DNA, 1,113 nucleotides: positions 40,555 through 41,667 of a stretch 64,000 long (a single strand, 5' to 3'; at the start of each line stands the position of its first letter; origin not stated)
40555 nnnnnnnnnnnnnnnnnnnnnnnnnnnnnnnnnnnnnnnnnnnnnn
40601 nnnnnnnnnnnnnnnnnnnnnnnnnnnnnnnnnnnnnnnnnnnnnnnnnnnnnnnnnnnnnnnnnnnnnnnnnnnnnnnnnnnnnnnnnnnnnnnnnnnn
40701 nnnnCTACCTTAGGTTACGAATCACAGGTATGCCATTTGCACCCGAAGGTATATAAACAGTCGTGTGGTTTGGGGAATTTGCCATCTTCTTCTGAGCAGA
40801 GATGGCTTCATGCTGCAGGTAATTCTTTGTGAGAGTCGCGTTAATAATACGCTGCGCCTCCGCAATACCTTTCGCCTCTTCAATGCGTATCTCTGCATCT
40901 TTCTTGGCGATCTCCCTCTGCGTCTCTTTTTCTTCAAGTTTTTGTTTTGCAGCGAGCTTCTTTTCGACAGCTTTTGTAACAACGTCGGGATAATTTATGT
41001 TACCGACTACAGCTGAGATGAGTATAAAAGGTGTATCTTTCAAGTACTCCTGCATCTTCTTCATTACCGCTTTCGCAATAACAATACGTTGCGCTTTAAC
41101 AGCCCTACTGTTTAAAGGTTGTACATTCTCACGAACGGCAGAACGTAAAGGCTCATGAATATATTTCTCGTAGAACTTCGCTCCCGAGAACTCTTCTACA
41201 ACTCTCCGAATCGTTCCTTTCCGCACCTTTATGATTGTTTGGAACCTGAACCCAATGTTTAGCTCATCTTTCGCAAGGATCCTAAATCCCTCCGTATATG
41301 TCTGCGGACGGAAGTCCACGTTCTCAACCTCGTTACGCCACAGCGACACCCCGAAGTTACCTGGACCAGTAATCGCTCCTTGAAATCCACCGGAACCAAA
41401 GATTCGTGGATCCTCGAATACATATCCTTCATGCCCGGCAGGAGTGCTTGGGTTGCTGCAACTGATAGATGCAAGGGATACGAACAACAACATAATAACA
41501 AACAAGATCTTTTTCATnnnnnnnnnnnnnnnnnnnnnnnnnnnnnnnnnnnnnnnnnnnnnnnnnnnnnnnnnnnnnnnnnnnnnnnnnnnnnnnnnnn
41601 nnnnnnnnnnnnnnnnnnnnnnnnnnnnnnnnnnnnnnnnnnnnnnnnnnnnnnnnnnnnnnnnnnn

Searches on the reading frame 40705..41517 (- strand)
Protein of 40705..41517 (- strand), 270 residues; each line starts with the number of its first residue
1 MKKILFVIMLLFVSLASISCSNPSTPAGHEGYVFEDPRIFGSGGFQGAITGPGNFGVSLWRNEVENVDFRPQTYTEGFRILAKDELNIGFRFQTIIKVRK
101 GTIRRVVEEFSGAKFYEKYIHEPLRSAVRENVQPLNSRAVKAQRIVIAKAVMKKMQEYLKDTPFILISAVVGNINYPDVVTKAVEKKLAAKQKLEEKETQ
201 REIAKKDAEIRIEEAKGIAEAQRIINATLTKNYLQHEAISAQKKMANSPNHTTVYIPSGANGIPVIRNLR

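Call 36: search_protein_families(library=pfam, alignment_id=A1, max_evalue=0.0001)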
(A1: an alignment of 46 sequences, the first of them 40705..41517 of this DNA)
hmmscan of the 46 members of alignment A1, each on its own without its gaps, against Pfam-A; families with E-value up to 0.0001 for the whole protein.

A. member 1, window:40705-41517:- (270 aa): 1 family
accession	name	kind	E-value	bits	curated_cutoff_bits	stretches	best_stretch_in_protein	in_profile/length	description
PF01145.31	Band_7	-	1.5e-17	64.7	23.6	1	40-202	12-173/176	SPFH domain / Band 7 family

B. families by the number of members that match (of 46 scanned): 11 families
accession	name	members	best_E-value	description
PF18907.5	DUF5662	1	1.2e-36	Family of unknown function (DUF5662)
PF01797.21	Y1_Tnp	1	4.2e-34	Transposase IS200 like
PF01145.31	Band_7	1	1.5e-17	SPFH domain / Band 7 family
PF09414.15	RNA_ligase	1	1.6e-16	RNA ligase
PF18909.5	dGTP_diPhyd_N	1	5.9e-16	dATP/dGTP diphosphohydrolase, N-terminal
PF00166.26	Cpn10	1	6e-14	Chaperonin 10 Kd subunit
PF02026.21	RyR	1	2.3e-12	RyR domain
PF04055.27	Radical_SAM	1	1.9e-11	Radical SAM superfamily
PF03690.18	MYG1_exonuc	1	6.4e-09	Uncharacterised protein family (UPF0160)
PF16473.11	Rv2179c-like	1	7.2e-09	3'-5' exoribonuclease Rv2179c-like domain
PF13353.11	Fer4_12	1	8.4e-06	4Fe-4S single cluster domain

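Call 37: search_protein_families(library=phrogs, alignment_id=A1, max_evalue=0.00001)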
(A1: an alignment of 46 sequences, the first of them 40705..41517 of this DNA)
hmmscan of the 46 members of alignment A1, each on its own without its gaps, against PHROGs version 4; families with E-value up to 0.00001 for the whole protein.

A. member 1, window:40705-41517:- (270 aa): 2 families
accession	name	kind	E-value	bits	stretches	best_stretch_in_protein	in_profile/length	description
phrog_200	-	other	1.7e-32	114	1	1-263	81-353/379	lipoprotein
phrog_11227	-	other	5e-07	30.7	1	193-267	56-128/138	protease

B. families by the number of members that match (of 46 scanned): 23 families
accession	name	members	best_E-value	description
phrog_2259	-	1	4.3e-41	Rnase H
phrog_5154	-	1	2e-40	-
phrog_2577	-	1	4.6e-35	transposase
phrog_200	-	1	1.7e-32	lipoprotein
phrog_11782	-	1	5.1e-31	-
phrog_18865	-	1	1.5e-29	-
phrog_548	-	1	6.4e-19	RNA ligase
phrog_801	-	1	2.2e-15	dATP / dGTP pyrophosphohydrolase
phrog_5033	-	1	2.2e-13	endolysin; inhibits RNA polymerase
phrog_2393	-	1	2.8e-13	transposase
phrog_19680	-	1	3.9e-13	-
phrog_2774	-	1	1.3e-12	-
phrog_3188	-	1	7.2e-11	co-chaperonin GroES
phrog_2252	-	1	2e-10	endolysin; inhibits RNA polymerase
phrog_13916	-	1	2.1e-10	DNA ligase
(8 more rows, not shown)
